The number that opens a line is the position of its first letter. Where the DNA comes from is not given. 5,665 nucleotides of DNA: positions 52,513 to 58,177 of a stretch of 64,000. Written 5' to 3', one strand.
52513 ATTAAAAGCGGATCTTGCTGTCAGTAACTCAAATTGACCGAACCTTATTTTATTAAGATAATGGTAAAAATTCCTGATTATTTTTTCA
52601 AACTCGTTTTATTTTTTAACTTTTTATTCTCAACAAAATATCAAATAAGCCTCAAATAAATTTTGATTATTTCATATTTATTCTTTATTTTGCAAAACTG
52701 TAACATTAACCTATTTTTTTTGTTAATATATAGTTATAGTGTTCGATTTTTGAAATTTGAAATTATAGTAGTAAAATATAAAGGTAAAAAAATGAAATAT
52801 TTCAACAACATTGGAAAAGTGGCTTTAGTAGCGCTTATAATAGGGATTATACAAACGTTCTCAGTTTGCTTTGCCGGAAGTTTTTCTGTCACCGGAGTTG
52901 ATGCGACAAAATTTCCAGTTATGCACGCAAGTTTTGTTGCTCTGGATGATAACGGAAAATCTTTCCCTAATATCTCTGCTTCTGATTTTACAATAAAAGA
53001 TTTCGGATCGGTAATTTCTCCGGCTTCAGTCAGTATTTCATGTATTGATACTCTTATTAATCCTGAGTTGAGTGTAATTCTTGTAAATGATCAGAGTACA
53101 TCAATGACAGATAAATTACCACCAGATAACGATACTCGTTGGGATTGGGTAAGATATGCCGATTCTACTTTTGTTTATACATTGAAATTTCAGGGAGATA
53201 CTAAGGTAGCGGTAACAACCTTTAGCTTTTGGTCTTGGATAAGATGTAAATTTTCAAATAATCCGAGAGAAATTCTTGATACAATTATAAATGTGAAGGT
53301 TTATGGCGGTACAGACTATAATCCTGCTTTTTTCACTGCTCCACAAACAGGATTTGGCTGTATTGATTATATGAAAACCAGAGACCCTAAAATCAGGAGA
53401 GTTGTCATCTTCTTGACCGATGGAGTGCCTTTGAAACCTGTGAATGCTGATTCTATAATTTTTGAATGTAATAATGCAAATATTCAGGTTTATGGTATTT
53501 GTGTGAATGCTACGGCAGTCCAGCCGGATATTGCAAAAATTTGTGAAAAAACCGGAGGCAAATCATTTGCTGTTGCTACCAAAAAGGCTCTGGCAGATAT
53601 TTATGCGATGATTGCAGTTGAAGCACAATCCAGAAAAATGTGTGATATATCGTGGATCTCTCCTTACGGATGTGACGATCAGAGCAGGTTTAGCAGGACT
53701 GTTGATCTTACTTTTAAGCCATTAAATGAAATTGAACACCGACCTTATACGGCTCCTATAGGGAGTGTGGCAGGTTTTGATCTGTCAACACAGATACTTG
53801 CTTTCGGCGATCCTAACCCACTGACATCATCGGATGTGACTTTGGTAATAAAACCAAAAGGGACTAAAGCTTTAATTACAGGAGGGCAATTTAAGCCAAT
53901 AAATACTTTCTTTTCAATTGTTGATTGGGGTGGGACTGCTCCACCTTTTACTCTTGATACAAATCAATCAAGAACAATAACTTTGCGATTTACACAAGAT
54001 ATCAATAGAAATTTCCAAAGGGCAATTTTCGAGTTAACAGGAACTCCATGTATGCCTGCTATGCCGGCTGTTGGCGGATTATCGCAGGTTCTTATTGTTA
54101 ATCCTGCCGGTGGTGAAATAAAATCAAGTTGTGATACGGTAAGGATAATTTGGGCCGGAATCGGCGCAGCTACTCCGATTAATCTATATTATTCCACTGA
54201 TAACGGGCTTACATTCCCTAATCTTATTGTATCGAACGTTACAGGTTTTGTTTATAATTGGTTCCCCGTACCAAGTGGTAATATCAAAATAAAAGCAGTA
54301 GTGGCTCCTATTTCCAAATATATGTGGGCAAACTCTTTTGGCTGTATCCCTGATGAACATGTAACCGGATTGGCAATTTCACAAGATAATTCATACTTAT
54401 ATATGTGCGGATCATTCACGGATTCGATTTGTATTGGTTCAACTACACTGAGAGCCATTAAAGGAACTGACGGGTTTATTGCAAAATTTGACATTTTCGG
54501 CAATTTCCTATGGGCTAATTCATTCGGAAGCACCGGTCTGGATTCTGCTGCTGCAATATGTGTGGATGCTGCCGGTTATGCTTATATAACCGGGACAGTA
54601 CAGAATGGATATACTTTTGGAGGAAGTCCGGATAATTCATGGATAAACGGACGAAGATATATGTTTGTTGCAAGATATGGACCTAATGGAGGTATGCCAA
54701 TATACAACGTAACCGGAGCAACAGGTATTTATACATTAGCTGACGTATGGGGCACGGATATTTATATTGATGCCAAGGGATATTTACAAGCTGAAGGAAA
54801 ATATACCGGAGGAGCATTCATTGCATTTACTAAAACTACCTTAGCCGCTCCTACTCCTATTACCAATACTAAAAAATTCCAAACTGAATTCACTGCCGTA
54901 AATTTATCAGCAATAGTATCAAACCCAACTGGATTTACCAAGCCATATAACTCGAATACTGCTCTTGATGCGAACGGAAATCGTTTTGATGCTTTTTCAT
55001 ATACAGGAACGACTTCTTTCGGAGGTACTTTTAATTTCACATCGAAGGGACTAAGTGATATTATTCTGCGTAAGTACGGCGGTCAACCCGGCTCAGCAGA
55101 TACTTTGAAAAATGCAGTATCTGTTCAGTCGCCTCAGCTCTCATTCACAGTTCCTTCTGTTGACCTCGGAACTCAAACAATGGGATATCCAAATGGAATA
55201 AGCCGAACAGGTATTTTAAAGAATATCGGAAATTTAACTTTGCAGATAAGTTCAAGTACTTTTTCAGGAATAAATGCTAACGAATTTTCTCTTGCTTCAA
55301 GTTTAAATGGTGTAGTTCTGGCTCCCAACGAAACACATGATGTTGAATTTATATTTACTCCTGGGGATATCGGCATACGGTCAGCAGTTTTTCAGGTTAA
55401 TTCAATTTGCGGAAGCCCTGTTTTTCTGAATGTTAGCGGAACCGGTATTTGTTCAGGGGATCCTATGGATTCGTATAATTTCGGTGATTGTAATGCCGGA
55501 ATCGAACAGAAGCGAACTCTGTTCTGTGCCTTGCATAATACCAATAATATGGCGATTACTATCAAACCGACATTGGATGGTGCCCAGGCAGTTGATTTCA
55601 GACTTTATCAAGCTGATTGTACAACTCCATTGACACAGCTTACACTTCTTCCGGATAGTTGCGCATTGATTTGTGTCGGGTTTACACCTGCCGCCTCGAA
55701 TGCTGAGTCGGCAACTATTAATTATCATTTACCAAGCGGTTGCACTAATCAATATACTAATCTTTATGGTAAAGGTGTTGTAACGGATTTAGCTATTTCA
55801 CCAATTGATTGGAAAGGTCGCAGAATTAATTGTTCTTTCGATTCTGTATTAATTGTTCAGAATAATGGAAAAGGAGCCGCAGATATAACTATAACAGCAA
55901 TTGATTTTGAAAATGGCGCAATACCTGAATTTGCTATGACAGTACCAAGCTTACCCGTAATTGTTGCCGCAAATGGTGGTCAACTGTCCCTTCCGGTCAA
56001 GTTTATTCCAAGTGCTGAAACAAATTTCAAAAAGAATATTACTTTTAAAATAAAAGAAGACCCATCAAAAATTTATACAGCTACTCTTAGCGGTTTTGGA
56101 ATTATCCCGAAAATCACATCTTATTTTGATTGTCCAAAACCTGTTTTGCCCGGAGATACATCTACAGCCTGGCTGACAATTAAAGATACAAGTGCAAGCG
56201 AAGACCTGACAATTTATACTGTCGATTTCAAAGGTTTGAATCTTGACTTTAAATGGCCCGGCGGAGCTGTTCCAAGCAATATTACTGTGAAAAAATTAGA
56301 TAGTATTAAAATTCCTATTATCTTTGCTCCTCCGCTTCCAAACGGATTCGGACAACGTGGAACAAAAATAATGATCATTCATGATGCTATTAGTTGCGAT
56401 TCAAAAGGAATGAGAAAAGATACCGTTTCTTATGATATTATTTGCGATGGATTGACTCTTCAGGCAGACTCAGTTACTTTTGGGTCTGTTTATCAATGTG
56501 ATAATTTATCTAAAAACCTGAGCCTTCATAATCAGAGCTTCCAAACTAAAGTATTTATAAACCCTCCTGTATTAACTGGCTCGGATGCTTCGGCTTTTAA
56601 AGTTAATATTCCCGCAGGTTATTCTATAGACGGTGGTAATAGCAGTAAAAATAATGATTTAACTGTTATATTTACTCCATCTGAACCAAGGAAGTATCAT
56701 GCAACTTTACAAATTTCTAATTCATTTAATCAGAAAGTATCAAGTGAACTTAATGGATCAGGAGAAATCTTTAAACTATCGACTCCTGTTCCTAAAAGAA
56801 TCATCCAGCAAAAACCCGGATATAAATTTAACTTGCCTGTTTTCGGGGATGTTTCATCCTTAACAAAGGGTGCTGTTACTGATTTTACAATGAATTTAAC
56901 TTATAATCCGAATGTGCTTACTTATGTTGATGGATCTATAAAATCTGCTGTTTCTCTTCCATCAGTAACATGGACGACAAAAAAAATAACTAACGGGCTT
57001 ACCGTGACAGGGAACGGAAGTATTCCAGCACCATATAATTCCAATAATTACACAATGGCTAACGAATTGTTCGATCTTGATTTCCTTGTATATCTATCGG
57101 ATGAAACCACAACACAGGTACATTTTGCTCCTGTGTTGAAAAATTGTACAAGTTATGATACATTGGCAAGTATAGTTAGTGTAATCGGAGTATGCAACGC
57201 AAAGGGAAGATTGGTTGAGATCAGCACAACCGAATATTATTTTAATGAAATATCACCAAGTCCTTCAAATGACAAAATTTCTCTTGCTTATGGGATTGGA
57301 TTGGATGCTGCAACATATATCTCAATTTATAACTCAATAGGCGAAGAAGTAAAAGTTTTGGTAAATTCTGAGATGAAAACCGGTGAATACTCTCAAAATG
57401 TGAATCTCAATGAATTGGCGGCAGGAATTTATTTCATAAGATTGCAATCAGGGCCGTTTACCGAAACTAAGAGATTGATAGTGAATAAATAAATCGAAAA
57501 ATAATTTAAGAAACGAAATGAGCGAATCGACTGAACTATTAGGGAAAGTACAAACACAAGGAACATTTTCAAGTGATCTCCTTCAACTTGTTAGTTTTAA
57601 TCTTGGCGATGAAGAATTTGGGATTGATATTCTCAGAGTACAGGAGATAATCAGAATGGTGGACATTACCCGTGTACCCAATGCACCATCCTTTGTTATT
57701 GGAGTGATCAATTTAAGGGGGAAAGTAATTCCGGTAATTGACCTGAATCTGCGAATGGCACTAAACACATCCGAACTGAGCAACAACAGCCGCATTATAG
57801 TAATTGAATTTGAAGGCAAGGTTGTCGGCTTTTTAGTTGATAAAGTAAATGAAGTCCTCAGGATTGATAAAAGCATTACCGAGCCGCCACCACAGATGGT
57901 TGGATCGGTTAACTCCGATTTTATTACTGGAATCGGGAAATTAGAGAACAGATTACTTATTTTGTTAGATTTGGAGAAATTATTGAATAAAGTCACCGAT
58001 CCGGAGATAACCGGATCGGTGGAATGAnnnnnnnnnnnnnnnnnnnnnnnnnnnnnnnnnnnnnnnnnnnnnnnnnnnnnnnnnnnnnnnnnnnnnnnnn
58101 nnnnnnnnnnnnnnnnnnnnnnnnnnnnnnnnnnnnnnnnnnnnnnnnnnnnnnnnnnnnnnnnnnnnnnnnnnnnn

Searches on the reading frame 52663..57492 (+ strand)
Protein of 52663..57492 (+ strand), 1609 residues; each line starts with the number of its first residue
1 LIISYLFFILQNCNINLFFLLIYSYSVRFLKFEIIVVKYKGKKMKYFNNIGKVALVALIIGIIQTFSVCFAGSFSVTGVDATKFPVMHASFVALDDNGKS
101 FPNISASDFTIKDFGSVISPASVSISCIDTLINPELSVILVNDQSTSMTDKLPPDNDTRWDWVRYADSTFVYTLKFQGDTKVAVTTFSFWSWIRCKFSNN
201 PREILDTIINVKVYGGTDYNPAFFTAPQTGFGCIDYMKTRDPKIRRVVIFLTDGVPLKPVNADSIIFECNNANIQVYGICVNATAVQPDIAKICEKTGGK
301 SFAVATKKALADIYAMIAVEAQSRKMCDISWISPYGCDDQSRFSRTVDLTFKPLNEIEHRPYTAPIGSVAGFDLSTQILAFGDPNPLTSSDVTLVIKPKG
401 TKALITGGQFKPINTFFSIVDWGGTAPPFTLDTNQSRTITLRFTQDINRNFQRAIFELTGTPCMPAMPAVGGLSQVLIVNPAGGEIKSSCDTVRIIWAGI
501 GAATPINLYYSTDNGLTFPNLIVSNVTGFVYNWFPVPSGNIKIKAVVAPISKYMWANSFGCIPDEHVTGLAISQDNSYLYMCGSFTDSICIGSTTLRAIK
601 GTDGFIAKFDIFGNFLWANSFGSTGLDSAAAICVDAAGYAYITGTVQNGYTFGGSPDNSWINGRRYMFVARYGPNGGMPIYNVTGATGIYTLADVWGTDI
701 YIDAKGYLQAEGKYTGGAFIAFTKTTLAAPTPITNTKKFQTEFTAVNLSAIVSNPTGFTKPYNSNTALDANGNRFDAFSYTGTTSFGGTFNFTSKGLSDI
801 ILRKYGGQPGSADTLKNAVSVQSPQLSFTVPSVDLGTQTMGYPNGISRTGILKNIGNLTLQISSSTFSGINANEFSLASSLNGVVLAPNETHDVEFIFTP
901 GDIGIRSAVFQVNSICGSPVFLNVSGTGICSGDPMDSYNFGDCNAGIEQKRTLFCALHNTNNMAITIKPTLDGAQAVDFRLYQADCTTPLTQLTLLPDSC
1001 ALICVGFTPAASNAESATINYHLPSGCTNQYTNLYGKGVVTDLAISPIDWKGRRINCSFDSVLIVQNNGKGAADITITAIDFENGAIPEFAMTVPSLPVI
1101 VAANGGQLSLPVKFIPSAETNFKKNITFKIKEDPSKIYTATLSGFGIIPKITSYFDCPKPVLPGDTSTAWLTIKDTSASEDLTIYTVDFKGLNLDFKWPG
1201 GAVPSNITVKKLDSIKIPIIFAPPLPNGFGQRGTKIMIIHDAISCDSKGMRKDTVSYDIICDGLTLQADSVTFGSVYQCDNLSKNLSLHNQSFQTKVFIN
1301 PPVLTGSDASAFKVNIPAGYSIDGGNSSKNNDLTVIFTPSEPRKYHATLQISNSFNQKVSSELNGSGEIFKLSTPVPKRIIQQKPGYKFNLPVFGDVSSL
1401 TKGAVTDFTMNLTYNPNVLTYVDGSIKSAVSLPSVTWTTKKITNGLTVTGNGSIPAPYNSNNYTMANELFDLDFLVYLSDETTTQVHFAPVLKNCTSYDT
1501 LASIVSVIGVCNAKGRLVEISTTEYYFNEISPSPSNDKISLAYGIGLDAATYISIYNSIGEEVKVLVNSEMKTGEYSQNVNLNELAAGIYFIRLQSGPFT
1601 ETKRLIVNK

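Call 63: search_protein_families(library=pfam, proteins=[window:52663-57492:+], max_evalue=0.00001)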
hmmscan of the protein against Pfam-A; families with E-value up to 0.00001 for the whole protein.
window:52663-57492:+ (1609 aa): 3 families
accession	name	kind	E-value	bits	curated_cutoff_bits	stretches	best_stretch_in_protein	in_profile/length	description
PF22073.2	Cep192_D4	-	3e-16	60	35.5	0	944-1038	17-111/112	Cep192 domain 4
PF18962.6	Por_Secre_tail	-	3.5e-10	40.5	27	1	1531-1607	2-75/75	Secretion system C-terminal sorting domain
PF22544.2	HYDIN_VesB_CFA65-like_Ig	-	1.2e-08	35.6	25.5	0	824-926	1-99/100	HYDIN/CFA65/VesB-like, Ig-like domain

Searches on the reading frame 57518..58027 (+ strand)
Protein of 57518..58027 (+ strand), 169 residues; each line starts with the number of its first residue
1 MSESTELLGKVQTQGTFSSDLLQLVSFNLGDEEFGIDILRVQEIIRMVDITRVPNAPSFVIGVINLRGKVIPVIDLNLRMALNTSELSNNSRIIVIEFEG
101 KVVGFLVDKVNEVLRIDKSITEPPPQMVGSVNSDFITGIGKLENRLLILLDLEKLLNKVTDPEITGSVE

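Call 63: search_protein_families(library=pfam, proteins=[window:57518-58027:+], max_evalue=0.00001)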
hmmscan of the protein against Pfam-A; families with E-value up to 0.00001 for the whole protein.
window:57518-58027:+ (169 aa): 1 family
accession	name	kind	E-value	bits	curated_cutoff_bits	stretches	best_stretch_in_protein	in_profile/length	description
PF01584.24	CheW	-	1.2e-42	145.3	23.5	1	23-158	1-136/138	CheW-like domain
